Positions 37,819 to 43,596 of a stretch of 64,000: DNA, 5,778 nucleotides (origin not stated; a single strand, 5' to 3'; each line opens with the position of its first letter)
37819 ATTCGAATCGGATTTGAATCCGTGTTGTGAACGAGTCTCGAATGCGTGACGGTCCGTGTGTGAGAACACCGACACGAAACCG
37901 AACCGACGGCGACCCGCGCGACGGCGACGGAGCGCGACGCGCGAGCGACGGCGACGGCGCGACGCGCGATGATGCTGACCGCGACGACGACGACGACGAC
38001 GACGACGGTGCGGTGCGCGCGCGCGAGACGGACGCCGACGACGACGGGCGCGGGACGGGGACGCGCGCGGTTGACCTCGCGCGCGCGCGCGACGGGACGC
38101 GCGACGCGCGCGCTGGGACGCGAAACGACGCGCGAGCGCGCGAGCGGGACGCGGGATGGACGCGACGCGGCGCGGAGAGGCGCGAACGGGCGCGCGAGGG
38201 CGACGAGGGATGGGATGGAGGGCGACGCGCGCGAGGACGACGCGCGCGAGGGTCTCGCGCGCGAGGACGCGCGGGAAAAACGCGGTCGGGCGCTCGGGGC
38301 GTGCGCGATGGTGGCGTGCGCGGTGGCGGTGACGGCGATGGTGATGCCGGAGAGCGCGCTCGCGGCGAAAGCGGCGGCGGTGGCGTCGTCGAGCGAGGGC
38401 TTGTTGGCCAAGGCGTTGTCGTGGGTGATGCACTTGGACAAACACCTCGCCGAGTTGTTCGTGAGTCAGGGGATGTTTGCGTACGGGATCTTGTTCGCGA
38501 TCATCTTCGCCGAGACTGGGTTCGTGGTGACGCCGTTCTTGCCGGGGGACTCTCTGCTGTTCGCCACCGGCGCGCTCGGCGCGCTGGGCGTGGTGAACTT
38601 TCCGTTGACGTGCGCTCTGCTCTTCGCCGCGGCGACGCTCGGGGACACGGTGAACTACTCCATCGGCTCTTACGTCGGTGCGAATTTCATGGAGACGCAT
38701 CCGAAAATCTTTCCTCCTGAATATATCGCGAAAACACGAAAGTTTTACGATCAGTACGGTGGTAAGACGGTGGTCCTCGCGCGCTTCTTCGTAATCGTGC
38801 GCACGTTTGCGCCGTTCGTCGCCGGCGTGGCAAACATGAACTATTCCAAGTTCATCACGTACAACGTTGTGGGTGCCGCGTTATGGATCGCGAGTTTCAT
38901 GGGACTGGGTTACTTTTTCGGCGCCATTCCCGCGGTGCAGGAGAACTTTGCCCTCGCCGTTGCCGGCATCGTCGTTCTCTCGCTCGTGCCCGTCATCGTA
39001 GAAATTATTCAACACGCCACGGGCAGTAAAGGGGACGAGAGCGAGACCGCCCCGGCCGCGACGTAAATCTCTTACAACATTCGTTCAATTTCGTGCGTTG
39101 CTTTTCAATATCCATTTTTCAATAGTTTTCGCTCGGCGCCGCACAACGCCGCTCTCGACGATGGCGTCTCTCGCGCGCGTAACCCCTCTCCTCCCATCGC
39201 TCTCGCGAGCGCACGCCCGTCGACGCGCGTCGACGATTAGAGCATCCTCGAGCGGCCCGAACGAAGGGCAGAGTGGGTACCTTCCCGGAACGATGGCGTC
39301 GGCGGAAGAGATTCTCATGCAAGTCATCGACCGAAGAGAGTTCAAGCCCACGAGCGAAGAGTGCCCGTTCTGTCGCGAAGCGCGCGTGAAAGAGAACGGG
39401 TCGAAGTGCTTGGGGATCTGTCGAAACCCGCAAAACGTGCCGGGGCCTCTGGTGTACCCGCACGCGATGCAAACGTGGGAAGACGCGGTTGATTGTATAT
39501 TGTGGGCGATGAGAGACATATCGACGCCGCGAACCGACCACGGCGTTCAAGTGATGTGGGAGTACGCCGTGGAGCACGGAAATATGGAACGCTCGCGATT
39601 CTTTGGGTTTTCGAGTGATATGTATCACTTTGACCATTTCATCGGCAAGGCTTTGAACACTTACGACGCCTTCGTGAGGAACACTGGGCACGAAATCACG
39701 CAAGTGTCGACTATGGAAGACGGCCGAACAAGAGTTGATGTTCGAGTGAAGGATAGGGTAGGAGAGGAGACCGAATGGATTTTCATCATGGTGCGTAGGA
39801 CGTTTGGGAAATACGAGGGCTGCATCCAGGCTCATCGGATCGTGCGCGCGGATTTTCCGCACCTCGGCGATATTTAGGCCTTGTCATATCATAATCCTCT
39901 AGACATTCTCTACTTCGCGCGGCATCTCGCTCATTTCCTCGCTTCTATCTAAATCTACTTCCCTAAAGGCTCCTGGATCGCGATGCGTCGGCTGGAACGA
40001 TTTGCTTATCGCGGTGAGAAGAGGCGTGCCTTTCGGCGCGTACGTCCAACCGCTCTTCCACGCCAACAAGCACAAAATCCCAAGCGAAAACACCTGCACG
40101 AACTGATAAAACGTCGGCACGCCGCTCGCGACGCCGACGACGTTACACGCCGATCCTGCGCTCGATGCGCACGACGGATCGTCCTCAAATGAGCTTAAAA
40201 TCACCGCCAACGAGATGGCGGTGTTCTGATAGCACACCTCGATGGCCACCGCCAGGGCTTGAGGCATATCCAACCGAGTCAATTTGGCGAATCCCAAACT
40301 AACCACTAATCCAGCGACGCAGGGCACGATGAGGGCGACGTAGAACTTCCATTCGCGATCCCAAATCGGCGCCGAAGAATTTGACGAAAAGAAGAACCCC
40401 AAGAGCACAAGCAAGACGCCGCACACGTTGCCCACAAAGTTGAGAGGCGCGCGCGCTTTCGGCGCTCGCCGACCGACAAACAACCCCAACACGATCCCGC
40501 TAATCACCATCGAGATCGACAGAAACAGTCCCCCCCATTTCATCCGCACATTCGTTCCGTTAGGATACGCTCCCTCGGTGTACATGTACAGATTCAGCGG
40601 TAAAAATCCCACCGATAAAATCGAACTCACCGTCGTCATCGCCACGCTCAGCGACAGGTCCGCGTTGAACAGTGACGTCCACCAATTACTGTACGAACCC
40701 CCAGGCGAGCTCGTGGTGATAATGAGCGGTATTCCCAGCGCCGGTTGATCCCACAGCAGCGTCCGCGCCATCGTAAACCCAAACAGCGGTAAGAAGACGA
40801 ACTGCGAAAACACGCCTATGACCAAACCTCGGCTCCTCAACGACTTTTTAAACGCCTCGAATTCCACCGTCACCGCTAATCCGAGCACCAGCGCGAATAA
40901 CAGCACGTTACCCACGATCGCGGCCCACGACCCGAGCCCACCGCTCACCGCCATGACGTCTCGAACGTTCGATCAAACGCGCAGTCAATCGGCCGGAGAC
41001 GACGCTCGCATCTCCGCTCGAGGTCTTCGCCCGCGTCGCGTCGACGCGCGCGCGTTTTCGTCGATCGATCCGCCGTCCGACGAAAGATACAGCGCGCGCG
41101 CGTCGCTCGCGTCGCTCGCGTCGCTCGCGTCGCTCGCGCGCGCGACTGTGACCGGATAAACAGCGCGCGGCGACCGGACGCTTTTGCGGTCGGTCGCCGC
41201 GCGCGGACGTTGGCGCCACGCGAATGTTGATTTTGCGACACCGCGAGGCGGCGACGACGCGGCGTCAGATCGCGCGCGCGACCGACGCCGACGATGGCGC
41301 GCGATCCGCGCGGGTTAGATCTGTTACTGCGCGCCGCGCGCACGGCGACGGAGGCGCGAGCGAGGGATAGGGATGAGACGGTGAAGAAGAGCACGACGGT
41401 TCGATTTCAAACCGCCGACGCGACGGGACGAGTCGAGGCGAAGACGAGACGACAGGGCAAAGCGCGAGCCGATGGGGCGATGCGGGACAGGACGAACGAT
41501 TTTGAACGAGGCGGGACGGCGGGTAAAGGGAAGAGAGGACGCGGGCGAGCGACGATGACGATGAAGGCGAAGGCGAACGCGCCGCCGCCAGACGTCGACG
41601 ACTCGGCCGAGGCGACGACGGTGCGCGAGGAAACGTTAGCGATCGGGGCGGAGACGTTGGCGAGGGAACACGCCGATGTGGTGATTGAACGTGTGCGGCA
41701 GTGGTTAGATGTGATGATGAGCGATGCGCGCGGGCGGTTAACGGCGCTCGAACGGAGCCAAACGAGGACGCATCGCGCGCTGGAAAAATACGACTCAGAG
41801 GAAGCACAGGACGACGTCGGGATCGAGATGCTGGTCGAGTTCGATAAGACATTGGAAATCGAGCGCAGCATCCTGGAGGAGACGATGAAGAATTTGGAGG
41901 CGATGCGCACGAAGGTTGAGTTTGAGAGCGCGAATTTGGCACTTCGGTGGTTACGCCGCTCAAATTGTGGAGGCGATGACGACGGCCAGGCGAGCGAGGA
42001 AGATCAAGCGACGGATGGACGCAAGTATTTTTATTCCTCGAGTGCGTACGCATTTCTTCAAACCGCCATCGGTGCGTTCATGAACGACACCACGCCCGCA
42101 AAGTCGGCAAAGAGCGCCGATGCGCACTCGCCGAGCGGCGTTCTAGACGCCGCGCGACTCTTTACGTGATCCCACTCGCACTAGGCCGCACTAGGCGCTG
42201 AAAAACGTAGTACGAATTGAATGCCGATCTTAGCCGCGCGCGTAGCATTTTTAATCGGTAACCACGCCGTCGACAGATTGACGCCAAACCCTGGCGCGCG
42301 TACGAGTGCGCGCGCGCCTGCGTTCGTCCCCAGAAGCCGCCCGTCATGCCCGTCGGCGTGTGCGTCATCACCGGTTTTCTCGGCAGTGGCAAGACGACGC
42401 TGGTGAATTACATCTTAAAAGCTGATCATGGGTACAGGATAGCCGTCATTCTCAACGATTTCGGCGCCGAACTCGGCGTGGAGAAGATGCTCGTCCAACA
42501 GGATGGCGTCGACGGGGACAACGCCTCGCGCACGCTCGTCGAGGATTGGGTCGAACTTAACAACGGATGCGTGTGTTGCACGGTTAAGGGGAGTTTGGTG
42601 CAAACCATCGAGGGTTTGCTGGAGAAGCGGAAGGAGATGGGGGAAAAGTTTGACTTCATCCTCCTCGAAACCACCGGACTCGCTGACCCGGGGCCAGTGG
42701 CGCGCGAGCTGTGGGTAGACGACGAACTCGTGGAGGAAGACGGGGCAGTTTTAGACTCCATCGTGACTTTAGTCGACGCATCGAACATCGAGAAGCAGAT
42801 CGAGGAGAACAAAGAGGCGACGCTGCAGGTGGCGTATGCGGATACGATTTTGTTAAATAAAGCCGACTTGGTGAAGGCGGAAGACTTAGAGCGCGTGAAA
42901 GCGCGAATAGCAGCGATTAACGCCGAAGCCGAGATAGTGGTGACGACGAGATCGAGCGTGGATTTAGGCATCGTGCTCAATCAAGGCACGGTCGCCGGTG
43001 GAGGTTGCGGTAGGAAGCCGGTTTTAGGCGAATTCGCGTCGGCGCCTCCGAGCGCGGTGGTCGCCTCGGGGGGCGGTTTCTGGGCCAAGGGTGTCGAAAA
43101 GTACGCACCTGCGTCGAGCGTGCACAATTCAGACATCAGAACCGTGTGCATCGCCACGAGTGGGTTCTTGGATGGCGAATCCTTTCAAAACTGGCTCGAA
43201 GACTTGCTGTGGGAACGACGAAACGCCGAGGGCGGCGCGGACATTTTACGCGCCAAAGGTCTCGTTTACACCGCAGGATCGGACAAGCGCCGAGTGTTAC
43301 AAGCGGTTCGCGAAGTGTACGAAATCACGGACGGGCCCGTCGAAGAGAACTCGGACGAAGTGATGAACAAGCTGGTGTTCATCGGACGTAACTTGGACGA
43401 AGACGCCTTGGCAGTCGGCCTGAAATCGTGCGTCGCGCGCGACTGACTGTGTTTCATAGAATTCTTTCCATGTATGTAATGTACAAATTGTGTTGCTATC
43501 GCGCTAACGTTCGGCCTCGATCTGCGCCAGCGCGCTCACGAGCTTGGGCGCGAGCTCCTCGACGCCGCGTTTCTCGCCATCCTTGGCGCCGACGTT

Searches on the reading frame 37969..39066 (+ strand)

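Call 38: search_protein_families(library=pfam, proteins=[window:37969-39066:+], max_evalue=0.01)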
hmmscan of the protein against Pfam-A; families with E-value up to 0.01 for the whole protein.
window:37969-39066:+ (365 aa): 1 family
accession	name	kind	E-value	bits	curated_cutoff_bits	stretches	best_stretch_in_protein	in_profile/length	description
PF09335.16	VTT_dom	-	1.1e-14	55.4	33.9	1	191-315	1-122/123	VTT domain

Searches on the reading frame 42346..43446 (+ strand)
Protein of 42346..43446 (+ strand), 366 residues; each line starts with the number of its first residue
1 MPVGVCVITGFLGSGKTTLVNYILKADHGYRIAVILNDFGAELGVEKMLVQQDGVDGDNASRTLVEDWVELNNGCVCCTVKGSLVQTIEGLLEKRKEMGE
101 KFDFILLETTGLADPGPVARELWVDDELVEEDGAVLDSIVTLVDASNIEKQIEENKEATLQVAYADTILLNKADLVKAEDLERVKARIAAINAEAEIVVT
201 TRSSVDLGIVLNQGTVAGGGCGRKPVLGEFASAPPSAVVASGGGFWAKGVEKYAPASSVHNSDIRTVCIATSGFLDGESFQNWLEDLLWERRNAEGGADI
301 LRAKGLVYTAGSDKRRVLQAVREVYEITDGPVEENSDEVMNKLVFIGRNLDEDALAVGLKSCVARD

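Call 38: search_protein_families(library=pfam, proteins=[window:42346-43446:+], max_evalue=0.01)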
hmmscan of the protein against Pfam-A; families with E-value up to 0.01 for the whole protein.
window:42346-43446:+ (366 aa): 5 families
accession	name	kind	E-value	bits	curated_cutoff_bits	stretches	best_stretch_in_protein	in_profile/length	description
PF02492.25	cobW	-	1.3e-50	171.9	20.7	1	5-198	2-179/180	CobW/HypB/UreG, nucleotide-binding domain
PF07683.19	CobW_C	-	6.6e-19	68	22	1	264-363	1-94/94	Cobalamin synthesis protein cobW C-terminal domain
PF00009.33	GTP_EFTU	-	9.3e-06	25.8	26.5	1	129-190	86-148/188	Elongation factor Tu GTP binding domain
PF20720.3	nSTAND3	-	0.0023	18.1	27.2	0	4-26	18-40/155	Novel STAND NTPase 3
PF03193.22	RsgA_GTPase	-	0.0037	17.5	30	0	166-199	56-90/174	RsgA GTPase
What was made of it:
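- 42346..43446 (+): CobW-family GTPase gene upstream of GWD. It belongs to a separate small block that travels with GWD. Pfam cobW E 1e-50 (call 38).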
